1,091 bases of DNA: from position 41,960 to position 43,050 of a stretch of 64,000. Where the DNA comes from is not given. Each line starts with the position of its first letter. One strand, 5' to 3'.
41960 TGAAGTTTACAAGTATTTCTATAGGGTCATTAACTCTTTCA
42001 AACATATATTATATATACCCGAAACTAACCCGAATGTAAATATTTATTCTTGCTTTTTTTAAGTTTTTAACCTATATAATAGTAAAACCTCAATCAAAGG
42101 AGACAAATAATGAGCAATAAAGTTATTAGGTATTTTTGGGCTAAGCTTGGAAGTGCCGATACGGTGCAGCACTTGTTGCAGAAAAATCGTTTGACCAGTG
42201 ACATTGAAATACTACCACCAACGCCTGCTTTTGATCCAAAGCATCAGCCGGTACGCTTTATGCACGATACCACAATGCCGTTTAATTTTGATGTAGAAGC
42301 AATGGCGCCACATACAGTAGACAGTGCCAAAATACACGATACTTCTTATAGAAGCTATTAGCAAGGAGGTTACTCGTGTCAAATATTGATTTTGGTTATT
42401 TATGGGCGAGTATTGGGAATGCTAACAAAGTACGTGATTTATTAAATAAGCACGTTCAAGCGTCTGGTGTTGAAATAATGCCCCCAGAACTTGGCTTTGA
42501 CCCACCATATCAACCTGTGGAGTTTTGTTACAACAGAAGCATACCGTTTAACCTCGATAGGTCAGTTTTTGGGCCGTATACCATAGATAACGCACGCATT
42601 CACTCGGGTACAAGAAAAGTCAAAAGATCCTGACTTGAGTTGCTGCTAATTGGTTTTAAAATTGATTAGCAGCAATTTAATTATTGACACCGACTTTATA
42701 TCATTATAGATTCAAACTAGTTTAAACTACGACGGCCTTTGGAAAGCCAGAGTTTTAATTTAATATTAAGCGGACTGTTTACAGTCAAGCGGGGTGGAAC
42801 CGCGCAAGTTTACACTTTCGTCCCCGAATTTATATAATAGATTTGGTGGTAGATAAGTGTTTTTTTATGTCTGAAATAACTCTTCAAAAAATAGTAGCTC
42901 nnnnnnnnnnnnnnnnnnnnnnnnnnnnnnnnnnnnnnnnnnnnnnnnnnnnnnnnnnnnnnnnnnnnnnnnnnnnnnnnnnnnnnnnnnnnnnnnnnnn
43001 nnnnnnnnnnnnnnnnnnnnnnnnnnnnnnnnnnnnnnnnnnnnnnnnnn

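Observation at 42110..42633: Tandem pair of small paralogous genes (family A) divergent from the candidate SOS promoter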

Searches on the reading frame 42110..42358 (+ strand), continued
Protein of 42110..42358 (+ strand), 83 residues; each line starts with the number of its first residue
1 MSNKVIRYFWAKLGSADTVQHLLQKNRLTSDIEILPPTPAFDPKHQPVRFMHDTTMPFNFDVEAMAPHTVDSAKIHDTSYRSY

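Call 49: fold_search(model_id=the predicted structure, library=viral)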
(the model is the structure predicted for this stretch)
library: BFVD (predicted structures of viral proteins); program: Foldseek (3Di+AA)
matches with E <= 10: 817; with E <= 0.001: 0
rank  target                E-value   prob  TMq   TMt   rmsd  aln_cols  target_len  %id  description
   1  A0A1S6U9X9            3.5e-02  0.93  0.51  0.52   5.0        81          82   14  Uncharacterized protein [Serratia phage BF]
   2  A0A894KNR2            1.1e-01  0.75  0.50  0.17   5.4        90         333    7  PI329L [African swine fever virus]
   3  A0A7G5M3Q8            1.3e-01  0.41  0.36  0.08   5.6        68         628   16  (no name in the UniProt tables at hand)
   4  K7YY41                1.8e-01  0.60  0.46  0.25   5.5        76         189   20  Uncharacterized protein [Serratia phage phiMAM1]
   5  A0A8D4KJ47            1.9e-01  0.57  0.42  0.22   5.6        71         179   14  (no name in the UniProt tables at hand)
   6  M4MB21                2.3e-01  0.66  0.49  0.18   5.4        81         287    9  (no name in the UniProt tables at hand)
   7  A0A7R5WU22            2.3e-01  0.54  0.40  0.07   3.3        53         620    8  Putative metalloprotease [Diachasmimorpha longicaudata entomopoxvirus]
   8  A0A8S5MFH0            2.3e-01  0.35  0.35  0.27   3.8        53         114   11  Uncharacterized protein [Siphoviridae sp. ctWuM9]
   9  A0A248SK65            2.5e-01  0.30  0.39  0.41   5.2        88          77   12  (no name in the UniProt tables at hand)
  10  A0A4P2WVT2            2.6e-01  0.75  0.43  0.23   3.0        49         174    6  DUF7424 domain-containing protein [Enterobacter phage EspM4VN]
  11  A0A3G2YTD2            2.6e-01  0.72  0.46  0.23   3.3        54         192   17  (no name in the UniProt tables at hand)
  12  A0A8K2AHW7            2.8e-01  0.35  0.42  0.19   4.9        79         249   16  (no name in the UniProt tables at hand)
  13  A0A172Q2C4            3.0e-01  0.54  0.48  0.42   4.3        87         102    9  Ip7 protein [Escherichia phage MX01]
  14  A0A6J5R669            3.2e-01  0.47  0.42  0.27   3.7        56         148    9  Uncharacterized protein [uncultured Caudovirales phage]
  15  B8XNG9                3.2e-01  0.28  0.41  0.15   5.9        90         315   10  E1 protein (Fragment) [Human papillomavirus 58]
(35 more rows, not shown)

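Call 67: search_protein_families(library=pfam, proteins=[P0004], max_evalue=0.01)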
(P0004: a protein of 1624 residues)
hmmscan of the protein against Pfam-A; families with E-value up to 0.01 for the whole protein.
P0004 (1624 aa): 2 families
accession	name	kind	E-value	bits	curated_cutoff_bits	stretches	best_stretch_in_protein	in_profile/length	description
PF22457.1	PpPFK_gamma-like_C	-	0.0017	18.6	27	0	986-1040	43-97/158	ATP-dependent 6-phosphofructokinase subunit gamma, C-terminal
PF20476.3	DUF6718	-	0.0025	18.4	27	0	389-419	15-45/74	Family of unknown function (DUF6718)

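Call 95: search_dna_similar(query=window:42110-42358:+, collection=plasmids, mode=protein, max_evalue=1, max_rows=10)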
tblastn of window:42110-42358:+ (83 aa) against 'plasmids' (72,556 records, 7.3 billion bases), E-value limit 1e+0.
No match.

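Call 96: find_related_loci(query=A2, collection=viral_contigs, flank=5000)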
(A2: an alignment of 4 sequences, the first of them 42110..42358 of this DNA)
Query A2 (83 aa) in viral_contigs; peptide patterns used: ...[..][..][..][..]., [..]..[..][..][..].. (x = any residue, [..] = any of these).
76 stretches matched a pattern, but none encodes a relative of the query by tblastn (E <= 1e-3).

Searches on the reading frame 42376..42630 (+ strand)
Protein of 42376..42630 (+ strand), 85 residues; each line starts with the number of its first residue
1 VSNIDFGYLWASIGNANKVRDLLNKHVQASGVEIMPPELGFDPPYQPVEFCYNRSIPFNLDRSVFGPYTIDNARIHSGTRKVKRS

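Call 4: search_protein_families(library=pfam, proteins=[window:42376-42630:+], max_evalue=1)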
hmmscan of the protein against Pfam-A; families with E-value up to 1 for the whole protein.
window:42376-42630:+ (85 aa): 0 families

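Call 5: search_protein_families(library=ncbifam, proteins=[window:42376-42630:+], max_evalue=1)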
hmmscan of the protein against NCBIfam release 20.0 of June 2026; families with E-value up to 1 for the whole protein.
window:42376-42630:+ (85 aa): 0 families

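Call 7: search_protein_families(library=phrogs, proteins=[window:42376-42630:+], max_evalue=1)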
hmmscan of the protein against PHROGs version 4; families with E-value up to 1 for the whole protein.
window:42376-42630:+ (85 aa): 0 families

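Call 8: search_protein_families(library=padloc, proteins=[window:42376-42630:+], max_evalue=1)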
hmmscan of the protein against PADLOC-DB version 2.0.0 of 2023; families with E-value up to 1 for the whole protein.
window:42376-42630:+ (85 aa): 0 families

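Call 11: find_homologous_proteins(query=window:42376-42630:+, max_evalue=0.01)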
Query window:42376-42630:+ (85 aa): 1 proteins with E <= 0.01 among 1 candidates.
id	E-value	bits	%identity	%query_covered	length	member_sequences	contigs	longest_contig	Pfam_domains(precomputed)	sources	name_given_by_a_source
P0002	6.1e-49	182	95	100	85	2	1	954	-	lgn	-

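Call 20: find_encoding_contigs(protein=P0002, flank=10000)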
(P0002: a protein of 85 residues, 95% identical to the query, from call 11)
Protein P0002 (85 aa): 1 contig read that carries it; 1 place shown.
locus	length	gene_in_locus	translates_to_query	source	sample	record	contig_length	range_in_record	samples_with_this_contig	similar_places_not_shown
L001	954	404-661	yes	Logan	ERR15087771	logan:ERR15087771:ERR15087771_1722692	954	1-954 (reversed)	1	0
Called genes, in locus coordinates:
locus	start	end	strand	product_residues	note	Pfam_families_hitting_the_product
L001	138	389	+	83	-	-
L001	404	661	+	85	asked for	-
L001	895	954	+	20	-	?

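Call 70: predict_structure(alignment_id=A5)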
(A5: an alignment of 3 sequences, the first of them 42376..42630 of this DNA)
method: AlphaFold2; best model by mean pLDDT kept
length: 85 residues; sequences in the alignment: 3
mean_pLDDT: 81.7   pTM: 0.72
mean pLDDT of the five models: 81.7, 70.4, 67.6, 65.7, 48.4
residues with pLDDT >= 90: 21; 70-90: 51; 50-70: 13; < 50: 0
segments of 3 or more residues with pLDDT < 50: none
pLDDT, mean of each block of 10 residues (from residue 1): 81 90 83 80 78 78 89 84 61
secondary structure, 60 per line:
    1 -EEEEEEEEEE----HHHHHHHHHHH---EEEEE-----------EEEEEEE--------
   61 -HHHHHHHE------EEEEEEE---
elements in order: E2-11 H16-26 E30-34 E46-52 H62-68 E76-82
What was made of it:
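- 42376..42633 (+): Gene B, 85 aa, paralogue of A (42% identity). AF2 pLDDT 81.7 with the same topology (call 70).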

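Call 86: fold_search(model_id=the predicted structure, library=pdb)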
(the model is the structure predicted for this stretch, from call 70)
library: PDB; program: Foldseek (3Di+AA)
matches with E <= 10: 1153; with E <= 0.001: 0
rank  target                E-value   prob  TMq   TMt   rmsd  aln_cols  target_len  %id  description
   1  8avh_A                2.2e-02  0.97  0.51  0.43   7.3       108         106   14  Crystal structure of IsdG from Bacillus cereus (released 2023-07-12)
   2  6bwo_A                2.5e-02  0.98  0.52  0.35   4.7        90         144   16  LarC2, the C-terminal domain of a cyclometallase involved in the synthesis of the NPN cofactor of lactate racemase, ap (released 2018-06-20)
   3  7bff_D                4.1e-02  0.94  0.48  0.48   6.5        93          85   15  Circular permutant of ribosomal protein S6, P54-55 truncated, I25A mutant. (released 2022-07-13)
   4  1xbw_D                4.4e-02  0.95  0.54  0.48   5.1        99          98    9  1.9A Crystal Structure of the protein isdG from Staphylococcus aureus aureus, Structural genomics, MCSG (released 2004-10-12)
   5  2zho_A                4.4e-02  0.69  0.37  0.24   6.9        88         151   14  Crystal structure of the regulatory subunit of aspartate kinase from Thermus thermophilus (ligand free form) (released 2009-02-17)
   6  7bfe_A                5.6e-02  0.90  0.48  0.49   6.6        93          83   14  Circular permutant of ribosomal protein S6, P54-55 truncated, L21A mutant. (released 2022-07-13)
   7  2dt9_A                5.6e-02  0.87  0.45  0.30   4.9        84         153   17  Crystal structure of the regulatory subunit of aspartate kinase from Thermus flavus (released 2007-07-17)
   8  7bfe_C                6.7e-02  0.90  0.48  0.48   6.5        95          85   14  Circular permutant of ribosomal protein S6, P54-55 truncated, L21A mutant. (released 2022-07-13)
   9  7b90_A                6.7e-02  0.90  0.50  0.49   6.2        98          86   13  Circular permutant of ribosomal protein S6, P54-55 truncated, I8A mutant (released 2022-06-08)
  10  1xbw_A                6.7e-02  0.84  0.48  0.42   9.4       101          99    9  1.9A Crystal Structure of the protein isdG from Staphylococcus aureus aureus, Structural genomics, MCSG (released 2004-10-12)
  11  6f7s_C                7.1e-02  0.89  0.48  0.18   5.5        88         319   11  Crystal structure of Human ARS2 residues 147-270 + 408-763 with deletion of loop B (released 2018-05-09)
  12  7bfc_A                7.1e-02  0.87  0.49  0.49   6.8        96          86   16  Circular permutant of ribosomal protein S6, P54-55 truncated, (released 2022-07-13)
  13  1tz0_B                7.1e-02  0.85  0.46  0.42   5.7        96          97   11  Crystal Structure of Putative Antibiotic Biosythesis Monooxygenase from Bacillus cereus (released 2004-09-14)
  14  6bwq_B                7.5e-02  0.97  0.57  0.37   5.0        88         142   12  LarC2, the C-terminal domain of a cyclometallase involved in the synthesis of the NPN cofactor of lactate racemase, in (released 2018-06-20)
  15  2zdo_A                8.5e-02  0.77  0.46  0.39   6.7       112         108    8  Crystal structure of IsdG-N7A in complex with hemin (released 2008-08-19)
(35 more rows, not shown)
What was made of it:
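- On PII-like signalling proteins: SbtB (6mmq_A) gives the highest TM at 0.62, but E is 0.18 (call 86).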

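Call 94: search_dna_similar(query=window:42376-42630:+, collection=phages, mode=protein, max_evalue=1, max_rows=10)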
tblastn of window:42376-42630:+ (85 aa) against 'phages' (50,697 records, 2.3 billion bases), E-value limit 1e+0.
No match.
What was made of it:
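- Phages and plasmids: nothing (calls 94, 95).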

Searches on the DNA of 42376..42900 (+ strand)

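Call 18: search_rna_families(source=window, start=42500, end=42900, threshold=evalue, max_evalue=1, show_alignments=1)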
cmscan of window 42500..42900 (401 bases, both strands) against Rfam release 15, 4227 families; matches with E-value up to 1: 3.
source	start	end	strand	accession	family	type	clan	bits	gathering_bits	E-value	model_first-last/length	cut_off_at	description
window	42604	42828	+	RF00230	T-box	Cis-reg; leader;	-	42.4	93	3.3e-08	1-219/219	no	T-box leader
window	42634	42681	+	RF04145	MIR8706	Gene; miRNA;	-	19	95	0.47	1-101/101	no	MIR8706 microRNA precursor family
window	42639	42709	-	RF02377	SurA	Gene; sRNA;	-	13.1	100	0.29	1-279/279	no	SurA sRNA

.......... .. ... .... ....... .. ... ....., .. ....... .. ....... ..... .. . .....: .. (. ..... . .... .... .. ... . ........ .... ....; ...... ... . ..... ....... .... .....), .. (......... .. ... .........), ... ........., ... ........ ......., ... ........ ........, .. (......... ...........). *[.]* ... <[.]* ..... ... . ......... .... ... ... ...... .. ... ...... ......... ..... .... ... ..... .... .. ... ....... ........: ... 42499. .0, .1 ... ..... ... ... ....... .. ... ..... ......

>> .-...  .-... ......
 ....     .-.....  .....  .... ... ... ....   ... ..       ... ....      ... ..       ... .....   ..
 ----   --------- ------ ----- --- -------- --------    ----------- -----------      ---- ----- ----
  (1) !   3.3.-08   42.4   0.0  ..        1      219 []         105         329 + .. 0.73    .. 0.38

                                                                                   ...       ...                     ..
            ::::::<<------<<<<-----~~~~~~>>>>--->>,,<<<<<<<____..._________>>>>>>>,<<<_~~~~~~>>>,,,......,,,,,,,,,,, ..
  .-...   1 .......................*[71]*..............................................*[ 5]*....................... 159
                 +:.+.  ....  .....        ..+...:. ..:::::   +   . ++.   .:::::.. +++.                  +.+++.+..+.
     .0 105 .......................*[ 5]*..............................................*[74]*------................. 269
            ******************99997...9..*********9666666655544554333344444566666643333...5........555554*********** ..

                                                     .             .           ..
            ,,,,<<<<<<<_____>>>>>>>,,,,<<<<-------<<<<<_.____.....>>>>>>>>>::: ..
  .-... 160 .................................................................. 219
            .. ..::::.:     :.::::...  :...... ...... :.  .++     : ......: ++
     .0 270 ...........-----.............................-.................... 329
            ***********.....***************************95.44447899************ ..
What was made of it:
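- Tried and rejected: Hairpin as T-box stem I. Rfam's low-confidence alignment ran through the hairpin (call 18).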

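Call 45: search_rna_families(sources=[L001, L003, L004], threshold=evalue, max_evalue=0.1)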
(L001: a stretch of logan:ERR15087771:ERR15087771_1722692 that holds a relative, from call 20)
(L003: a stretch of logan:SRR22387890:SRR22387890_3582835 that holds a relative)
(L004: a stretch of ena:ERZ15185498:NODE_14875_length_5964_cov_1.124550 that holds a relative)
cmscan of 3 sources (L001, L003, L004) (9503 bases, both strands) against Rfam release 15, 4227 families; matches with E-value up to 0.1: 1.
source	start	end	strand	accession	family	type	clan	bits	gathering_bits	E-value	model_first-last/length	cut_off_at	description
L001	675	856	+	RF00230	T-box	Cis-reg; leader;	-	41.6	93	1.2e-06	1-219/219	no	T-box leader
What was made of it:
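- In L001 the Rfam hit starts after gene B (call 45).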
